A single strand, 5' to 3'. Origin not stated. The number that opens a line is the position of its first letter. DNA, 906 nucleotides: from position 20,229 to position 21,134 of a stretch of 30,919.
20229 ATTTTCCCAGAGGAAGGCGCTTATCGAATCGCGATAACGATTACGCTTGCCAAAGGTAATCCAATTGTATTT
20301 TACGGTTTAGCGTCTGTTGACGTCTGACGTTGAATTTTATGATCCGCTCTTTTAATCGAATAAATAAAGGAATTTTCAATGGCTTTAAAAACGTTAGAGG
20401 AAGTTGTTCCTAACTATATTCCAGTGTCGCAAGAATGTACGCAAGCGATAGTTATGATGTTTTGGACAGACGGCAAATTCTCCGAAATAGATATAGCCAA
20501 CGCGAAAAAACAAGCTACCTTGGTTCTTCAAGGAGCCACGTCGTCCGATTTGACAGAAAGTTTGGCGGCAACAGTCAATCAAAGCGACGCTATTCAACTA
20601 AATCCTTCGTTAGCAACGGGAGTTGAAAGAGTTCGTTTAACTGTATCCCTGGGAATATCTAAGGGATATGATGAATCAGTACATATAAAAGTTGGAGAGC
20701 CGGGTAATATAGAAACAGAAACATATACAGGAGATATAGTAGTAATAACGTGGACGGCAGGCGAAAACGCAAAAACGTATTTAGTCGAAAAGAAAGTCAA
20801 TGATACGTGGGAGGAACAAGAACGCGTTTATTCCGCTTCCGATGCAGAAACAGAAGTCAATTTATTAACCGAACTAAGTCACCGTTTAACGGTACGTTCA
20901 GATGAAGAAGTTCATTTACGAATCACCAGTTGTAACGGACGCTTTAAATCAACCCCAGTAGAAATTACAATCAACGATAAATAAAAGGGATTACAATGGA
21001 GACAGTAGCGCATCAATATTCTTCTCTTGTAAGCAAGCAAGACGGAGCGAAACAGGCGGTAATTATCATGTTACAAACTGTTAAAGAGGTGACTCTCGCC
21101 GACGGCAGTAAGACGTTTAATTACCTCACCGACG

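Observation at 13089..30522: Duplicated module of two small paralogues, a terminator and a giant leaderless beta-helix/FN3 protein: candidate undescribed fibre or appendage system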

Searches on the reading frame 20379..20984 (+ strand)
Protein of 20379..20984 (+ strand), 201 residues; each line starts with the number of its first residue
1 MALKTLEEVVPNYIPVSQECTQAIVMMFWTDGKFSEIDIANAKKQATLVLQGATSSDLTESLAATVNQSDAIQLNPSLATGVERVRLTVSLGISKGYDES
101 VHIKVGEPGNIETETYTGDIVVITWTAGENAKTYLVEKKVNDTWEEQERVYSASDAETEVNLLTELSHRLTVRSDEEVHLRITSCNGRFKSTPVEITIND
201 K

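Call 5: search_protein_families(library=pfam, proteins=[window:20379-20984:+], max_evalue=0.1)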
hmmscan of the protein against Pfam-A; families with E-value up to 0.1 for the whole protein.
window:20379-20984:+ (201 aa): 0 families

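Call 6: search_protein_families(library=phrogs, proteins=[window:20379-20984:+], max_evalue=0.1)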
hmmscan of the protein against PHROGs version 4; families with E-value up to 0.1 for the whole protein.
window:20379-20984:+ (201 aa): 3 families
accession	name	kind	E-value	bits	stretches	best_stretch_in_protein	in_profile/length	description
phrog_4971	-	tail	0.034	14.5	1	105-174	192-262/283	major tail protein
phrog_13863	-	unknown function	0.044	15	0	113-139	12-38/97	-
phrog_32717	-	transcription regulation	0.098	14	0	120-167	36-82/88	transcriptional regulator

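Call 20: search_protein_families(library=ncbifam, proteins=[window:20379-20984:+], max_evalue=0.1)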
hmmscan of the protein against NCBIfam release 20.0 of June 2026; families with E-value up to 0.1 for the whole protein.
window:20379-20984:+ (201 aa): 0 families
